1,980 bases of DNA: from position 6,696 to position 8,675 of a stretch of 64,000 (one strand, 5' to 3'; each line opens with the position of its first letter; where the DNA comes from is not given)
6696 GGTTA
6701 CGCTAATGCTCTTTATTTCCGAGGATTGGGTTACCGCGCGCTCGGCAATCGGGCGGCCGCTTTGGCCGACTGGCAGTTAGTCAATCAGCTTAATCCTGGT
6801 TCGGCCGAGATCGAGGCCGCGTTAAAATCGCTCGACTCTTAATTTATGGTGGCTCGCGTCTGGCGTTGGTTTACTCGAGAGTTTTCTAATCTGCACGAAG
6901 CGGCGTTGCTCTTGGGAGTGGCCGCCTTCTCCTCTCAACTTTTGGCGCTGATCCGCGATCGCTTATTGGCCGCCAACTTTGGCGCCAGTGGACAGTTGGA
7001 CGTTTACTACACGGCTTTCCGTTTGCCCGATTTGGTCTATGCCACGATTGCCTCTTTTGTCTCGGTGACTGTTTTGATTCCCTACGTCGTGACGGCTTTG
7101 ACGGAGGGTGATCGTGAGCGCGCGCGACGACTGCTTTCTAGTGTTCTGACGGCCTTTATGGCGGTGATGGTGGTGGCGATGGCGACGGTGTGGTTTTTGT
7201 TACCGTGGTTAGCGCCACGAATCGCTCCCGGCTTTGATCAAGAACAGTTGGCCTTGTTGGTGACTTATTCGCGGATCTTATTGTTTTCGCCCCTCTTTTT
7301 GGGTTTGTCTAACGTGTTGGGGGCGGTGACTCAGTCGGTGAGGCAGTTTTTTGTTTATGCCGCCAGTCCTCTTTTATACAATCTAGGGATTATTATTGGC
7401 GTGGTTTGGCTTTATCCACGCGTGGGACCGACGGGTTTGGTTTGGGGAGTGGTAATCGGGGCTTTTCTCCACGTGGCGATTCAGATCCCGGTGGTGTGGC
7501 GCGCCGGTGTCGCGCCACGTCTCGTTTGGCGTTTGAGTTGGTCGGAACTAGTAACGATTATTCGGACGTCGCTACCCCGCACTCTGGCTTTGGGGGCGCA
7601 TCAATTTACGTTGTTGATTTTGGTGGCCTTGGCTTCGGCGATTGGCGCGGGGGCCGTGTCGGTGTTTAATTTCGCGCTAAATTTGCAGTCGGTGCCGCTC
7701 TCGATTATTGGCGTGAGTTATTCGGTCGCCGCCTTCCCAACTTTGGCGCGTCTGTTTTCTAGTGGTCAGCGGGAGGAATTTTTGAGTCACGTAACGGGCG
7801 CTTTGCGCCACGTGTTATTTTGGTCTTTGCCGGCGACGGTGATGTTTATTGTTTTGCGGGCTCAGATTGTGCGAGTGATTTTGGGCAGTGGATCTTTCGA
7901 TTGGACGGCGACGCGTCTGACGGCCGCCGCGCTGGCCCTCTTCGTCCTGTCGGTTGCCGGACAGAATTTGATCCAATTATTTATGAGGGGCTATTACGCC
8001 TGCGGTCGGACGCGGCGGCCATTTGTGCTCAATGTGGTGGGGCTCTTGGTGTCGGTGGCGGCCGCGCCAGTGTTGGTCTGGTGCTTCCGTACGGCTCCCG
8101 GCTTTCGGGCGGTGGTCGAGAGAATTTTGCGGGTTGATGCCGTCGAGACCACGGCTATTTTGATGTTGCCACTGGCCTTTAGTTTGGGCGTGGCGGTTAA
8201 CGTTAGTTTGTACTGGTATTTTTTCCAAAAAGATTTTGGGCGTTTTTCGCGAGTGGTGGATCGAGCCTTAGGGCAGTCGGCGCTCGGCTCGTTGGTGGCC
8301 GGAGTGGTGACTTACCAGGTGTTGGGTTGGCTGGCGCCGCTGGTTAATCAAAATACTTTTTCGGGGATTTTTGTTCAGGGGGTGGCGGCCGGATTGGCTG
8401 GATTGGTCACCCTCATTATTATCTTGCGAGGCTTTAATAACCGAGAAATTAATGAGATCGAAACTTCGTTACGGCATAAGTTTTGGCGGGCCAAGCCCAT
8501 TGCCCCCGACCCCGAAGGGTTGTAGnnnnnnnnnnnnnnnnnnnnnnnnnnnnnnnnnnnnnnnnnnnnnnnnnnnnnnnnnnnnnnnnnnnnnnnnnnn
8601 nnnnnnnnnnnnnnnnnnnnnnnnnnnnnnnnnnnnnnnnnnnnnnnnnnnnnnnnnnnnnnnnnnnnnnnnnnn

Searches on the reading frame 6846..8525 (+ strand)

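Call 87: search_protein_families(library=pfam, proteins=[window:6846-8525:+], max_evalue=0.001)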
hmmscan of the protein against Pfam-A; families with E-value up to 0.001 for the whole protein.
window:6846-8525:+ (559 aa): 1 family
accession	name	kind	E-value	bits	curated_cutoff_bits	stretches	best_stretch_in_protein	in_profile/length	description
PF03023.19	MurJ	-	1.7e-66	225.2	27.4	1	42-492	2-432/451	Lipid II flippase MurJ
